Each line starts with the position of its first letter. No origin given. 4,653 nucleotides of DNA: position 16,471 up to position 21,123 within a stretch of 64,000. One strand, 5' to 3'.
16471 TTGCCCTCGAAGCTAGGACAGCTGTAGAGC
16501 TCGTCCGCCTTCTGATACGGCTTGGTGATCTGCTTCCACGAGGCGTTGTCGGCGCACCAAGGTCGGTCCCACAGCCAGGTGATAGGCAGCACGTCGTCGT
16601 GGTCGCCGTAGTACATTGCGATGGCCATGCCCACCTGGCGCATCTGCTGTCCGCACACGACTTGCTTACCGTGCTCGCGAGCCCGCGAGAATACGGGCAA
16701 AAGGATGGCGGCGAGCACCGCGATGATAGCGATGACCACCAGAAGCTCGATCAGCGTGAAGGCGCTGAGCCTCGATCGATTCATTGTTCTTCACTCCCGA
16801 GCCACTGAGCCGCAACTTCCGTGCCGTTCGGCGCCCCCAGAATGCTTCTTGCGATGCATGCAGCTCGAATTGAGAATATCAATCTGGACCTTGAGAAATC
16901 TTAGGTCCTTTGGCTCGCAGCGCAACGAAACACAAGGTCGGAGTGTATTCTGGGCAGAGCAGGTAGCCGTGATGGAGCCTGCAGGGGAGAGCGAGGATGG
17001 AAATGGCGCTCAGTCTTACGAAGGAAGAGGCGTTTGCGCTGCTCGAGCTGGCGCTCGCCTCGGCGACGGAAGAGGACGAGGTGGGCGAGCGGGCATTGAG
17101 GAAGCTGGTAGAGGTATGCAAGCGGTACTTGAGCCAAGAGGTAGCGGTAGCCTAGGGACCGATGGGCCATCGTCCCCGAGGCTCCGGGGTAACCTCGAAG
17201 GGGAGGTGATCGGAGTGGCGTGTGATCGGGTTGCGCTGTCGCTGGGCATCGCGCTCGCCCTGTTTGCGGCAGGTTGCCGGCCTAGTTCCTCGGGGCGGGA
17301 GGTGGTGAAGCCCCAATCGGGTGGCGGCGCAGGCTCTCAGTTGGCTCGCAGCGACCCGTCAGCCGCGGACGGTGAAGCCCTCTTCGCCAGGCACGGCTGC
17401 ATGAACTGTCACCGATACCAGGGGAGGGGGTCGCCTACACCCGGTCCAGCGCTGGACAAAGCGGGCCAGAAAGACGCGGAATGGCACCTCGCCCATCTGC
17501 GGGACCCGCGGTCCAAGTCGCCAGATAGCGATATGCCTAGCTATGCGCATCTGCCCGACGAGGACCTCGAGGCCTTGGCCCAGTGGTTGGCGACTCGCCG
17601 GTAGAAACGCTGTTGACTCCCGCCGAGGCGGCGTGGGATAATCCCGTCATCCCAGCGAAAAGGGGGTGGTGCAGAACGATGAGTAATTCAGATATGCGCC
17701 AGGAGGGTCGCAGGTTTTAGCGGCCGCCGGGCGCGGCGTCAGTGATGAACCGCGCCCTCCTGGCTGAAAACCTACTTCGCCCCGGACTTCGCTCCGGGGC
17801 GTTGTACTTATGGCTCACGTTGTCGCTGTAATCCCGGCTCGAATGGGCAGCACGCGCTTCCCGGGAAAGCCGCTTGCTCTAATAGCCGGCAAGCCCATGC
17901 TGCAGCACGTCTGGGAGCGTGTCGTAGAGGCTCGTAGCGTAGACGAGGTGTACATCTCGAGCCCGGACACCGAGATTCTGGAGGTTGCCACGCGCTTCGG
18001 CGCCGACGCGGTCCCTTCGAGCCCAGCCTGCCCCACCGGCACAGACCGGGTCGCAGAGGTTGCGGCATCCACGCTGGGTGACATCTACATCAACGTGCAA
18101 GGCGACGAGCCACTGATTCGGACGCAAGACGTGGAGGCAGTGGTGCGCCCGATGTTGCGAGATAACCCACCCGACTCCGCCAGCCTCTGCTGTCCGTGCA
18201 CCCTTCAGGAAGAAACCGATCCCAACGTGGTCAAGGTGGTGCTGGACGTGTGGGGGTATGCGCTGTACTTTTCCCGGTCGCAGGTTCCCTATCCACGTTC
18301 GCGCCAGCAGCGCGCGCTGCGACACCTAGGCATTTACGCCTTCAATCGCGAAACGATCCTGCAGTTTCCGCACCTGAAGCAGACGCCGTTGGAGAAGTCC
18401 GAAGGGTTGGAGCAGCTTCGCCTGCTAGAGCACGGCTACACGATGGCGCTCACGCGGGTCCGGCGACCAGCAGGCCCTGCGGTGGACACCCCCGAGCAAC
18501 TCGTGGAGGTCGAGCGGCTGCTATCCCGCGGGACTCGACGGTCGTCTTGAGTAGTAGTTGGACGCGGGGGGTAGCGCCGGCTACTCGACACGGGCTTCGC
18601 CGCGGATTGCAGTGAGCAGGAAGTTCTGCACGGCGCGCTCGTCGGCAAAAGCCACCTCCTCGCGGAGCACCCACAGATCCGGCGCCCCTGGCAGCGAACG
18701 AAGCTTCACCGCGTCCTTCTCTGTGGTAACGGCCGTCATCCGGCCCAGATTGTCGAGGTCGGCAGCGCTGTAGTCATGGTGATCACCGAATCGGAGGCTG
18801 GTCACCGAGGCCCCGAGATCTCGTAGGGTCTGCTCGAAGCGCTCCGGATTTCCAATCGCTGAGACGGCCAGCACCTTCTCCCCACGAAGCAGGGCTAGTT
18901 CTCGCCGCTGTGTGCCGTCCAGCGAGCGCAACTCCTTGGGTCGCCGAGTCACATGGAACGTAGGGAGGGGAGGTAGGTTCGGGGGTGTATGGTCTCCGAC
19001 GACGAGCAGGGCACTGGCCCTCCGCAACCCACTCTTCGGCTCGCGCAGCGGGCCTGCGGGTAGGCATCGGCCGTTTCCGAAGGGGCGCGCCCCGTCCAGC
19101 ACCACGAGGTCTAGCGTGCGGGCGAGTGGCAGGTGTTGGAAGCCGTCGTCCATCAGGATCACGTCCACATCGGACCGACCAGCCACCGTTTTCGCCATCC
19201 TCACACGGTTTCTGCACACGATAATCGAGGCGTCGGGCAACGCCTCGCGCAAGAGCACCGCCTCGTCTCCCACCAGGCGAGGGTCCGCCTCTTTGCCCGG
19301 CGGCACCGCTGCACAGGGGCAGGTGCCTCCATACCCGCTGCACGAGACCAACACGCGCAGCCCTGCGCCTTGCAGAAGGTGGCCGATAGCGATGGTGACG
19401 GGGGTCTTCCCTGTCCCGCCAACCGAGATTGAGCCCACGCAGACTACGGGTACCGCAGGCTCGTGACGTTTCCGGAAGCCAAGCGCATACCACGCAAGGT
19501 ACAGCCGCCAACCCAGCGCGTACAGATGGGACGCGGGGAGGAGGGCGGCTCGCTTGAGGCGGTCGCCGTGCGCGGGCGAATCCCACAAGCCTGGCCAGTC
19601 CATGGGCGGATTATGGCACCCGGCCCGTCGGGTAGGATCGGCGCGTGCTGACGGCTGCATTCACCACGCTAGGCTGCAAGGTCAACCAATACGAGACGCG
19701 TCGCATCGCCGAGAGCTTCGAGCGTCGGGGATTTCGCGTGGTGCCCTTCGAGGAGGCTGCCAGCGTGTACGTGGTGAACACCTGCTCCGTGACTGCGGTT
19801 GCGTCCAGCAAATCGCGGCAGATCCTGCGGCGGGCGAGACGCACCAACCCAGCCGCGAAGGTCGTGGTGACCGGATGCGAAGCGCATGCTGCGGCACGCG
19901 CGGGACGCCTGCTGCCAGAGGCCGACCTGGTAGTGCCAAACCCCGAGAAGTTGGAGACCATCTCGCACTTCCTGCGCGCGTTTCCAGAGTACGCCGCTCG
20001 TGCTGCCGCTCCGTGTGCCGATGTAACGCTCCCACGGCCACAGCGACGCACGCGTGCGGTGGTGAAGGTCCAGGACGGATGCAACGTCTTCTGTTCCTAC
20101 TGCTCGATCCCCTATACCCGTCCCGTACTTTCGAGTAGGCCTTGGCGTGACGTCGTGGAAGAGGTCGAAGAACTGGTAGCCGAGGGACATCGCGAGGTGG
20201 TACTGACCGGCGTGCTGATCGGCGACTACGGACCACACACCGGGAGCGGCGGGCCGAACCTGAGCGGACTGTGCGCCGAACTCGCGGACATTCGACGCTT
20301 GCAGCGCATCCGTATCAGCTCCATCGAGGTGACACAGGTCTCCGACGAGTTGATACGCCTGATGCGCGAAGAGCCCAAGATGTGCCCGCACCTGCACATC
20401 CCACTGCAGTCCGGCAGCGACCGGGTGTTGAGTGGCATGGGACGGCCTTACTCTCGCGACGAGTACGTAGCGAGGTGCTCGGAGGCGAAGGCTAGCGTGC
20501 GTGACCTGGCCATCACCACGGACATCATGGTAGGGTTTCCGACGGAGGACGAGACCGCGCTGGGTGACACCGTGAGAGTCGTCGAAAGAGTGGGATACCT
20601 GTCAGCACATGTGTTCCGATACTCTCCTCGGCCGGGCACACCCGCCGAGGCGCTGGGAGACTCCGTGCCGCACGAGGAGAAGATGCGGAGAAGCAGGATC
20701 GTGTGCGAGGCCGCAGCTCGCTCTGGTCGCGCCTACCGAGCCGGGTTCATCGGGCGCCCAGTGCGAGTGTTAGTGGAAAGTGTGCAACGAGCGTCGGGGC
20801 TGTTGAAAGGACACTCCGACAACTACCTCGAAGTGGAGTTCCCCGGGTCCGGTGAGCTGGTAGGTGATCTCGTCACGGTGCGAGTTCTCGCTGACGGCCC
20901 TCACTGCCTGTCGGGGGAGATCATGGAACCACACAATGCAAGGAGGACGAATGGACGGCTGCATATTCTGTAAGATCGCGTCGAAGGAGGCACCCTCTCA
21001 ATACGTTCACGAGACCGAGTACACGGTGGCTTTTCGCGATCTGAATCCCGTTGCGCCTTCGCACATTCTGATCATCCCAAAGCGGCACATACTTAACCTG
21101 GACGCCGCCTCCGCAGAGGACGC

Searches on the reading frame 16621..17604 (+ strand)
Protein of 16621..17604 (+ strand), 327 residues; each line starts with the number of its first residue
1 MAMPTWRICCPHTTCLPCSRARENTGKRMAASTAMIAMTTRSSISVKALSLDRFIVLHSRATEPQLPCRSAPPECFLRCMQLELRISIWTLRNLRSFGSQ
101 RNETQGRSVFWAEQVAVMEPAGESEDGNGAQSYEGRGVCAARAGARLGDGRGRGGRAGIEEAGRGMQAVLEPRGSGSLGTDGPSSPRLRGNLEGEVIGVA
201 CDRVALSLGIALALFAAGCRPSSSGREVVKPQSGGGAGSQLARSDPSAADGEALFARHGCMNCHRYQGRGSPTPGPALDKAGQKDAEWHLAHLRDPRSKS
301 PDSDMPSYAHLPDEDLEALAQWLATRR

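Call 38: search_protein_families(library=pfam, proteins=[window:16621-17604:+], max_evalue=0.001)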
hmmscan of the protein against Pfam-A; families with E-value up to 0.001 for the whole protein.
window:16621-17604:+ (327 aa): 3 families
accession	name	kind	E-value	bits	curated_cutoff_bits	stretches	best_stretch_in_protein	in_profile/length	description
PF02433.20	FixO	-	4e-10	40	29.6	1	270-317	98-146/219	Cytochrome C oxidase, mono-heme subunit/FixO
PF00034.26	Cytochrom_C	-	5.2e-09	37.8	21.3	1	248-325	1-88/90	Cytochrome c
PF13442.11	Cytochrome_CBB3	-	1.6e-07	32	27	1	247-323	2-68/68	Cytochrome C oxidase, cbb3-type, subunit III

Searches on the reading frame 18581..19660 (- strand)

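Call 38: search_protein_families(library=pfam, proteins=[window:18581-19660:-], max_evalue=0.001)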
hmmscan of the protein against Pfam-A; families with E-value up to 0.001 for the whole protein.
window:18581-19660:- (359 aa): 1 family
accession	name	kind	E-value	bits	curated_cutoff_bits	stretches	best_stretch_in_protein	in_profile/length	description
PF02606.20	LpxK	-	2.3e-86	290.3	27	1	38-352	3-327/328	Tetraacyldisaccharide-1-P 4'-kinase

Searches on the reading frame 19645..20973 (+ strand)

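Call 38: search_protein_families(library=pfam, proteins=[window:19645-20973:+], max_evalue=0.001)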
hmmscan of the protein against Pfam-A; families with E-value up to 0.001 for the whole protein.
window:19645-20973:+ (442 aa): 2 families
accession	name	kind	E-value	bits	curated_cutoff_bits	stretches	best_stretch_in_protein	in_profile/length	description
PF00919.26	UPF0004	-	1.1e-22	80.4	27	1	4-85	2-84/98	Uncharacterized protein family UPF0004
PF04055.27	Radical_SAM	-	2.9e-21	76.8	29.5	1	141-311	2-164/166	Radical SAM superfamily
